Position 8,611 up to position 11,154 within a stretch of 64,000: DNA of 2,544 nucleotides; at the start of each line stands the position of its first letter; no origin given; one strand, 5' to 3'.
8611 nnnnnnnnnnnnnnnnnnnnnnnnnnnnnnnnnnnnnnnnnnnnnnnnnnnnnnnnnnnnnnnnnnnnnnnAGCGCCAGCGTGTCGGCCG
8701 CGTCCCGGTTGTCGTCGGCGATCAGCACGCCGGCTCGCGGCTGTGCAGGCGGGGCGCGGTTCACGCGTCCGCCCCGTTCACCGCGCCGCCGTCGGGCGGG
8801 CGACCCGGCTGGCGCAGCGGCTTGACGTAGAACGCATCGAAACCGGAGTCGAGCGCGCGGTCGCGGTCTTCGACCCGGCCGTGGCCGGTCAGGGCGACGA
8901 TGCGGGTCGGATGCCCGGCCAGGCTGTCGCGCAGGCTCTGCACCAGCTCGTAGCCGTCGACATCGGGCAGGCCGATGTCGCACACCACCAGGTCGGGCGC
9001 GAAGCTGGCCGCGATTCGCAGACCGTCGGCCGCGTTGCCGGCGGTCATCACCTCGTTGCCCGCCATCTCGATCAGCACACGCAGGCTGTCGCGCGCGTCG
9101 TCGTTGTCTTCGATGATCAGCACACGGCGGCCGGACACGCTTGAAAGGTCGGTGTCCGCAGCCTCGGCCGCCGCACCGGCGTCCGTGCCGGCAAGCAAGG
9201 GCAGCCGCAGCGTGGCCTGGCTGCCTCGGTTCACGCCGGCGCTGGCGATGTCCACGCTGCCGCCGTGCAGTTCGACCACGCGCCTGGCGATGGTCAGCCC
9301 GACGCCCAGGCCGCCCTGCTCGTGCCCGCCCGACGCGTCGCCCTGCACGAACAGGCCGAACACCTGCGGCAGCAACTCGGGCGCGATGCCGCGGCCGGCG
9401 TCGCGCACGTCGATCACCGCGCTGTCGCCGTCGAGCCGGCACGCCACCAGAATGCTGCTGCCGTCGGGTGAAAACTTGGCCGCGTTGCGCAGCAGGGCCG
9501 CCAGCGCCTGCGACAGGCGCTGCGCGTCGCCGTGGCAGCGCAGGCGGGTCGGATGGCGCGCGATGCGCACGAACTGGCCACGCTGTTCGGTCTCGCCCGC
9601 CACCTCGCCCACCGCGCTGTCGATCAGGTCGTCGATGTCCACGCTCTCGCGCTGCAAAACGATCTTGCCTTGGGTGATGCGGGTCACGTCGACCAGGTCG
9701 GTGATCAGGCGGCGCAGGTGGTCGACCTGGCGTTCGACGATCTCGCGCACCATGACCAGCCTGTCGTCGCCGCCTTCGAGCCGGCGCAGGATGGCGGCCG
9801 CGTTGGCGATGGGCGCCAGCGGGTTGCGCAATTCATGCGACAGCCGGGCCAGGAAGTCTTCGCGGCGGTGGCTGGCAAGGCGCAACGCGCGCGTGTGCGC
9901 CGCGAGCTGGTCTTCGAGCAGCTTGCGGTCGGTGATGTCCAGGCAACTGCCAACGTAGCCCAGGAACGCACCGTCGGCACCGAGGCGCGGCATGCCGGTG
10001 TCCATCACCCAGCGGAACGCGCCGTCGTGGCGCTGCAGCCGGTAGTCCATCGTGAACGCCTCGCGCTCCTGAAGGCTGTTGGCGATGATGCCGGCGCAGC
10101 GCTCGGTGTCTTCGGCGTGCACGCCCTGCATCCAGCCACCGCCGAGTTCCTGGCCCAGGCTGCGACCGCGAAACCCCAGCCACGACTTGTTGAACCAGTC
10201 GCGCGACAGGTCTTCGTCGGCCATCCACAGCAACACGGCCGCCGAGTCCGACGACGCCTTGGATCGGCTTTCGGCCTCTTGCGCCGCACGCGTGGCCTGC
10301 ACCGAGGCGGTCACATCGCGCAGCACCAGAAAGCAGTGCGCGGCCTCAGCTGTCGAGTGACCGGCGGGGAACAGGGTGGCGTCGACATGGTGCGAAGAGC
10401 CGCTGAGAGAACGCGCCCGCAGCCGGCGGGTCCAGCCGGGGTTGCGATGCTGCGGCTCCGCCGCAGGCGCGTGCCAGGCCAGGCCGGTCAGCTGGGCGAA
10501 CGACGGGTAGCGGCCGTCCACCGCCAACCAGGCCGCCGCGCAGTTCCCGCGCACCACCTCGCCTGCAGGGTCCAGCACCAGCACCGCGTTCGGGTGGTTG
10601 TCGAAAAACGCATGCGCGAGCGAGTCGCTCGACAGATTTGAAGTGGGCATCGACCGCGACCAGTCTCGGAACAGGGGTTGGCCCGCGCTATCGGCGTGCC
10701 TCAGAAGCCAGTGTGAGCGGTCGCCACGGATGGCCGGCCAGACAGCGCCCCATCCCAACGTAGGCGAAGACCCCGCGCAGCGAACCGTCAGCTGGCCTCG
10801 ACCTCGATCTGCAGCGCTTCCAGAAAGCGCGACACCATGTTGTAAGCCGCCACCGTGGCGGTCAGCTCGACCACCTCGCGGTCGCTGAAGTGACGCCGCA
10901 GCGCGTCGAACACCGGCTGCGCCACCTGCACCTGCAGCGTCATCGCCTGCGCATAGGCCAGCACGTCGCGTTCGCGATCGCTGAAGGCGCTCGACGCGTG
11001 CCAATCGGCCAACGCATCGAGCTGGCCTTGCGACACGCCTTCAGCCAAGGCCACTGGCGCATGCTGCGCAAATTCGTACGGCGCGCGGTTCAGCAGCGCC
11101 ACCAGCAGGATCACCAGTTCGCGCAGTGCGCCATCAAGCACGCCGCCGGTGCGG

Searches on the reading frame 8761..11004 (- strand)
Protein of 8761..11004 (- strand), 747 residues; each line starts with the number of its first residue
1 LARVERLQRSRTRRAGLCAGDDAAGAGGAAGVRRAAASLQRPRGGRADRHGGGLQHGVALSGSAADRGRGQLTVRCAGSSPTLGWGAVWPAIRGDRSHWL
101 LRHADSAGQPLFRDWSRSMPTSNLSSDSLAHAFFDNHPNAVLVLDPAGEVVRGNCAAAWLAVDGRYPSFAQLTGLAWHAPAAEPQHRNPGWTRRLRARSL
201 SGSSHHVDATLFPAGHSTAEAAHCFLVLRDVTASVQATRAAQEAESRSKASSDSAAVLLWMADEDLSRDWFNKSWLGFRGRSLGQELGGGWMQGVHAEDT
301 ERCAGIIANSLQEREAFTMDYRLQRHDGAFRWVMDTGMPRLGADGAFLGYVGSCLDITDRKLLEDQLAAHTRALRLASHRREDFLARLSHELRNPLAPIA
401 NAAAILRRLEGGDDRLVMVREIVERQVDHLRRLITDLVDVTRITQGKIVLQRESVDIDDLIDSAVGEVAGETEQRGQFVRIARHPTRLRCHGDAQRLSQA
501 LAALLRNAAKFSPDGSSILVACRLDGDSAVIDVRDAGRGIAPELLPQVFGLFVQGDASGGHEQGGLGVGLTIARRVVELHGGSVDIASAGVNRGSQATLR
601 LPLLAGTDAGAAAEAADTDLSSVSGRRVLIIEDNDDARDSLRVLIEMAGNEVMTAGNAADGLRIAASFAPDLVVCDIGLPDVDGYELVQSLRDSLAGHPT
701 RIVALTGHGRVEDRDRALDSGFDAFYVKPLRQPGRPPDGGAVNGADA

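Call 59: search_protein_families(library=pfam, proteins=[window:8761-11004:-], max_evalue=0.00001)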
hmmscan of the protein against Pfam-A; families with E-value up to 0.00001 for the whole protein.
window:8761-11004:- (747 aa): 5 families
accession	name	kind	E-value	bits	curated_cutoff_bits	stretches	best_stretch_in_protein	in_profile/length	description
PF02518.31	HATPase_c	-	2.5e-23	83.1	26.4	1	492-603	1-109/111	Histidine kinase-, DNA gyrase B-, and HSP90-like ATPase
PF00072.30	Response_reg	-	2.4e-20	73.2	30.2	1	628-732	1-103/111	Response regulator receiver domain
PF00512.31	HisKA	-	1.4e-13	51.1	26.9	1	381-446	2-66/66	His Kinase A (phospho-acceptor) domain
PF08448.16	PAS_4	-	2.2e-09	38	23.1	0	254-361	3-109/110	PAS fold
PF08447.18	PAS_3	-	5.5e-09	36.6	25.6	1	279-352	12-87/89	PAS fold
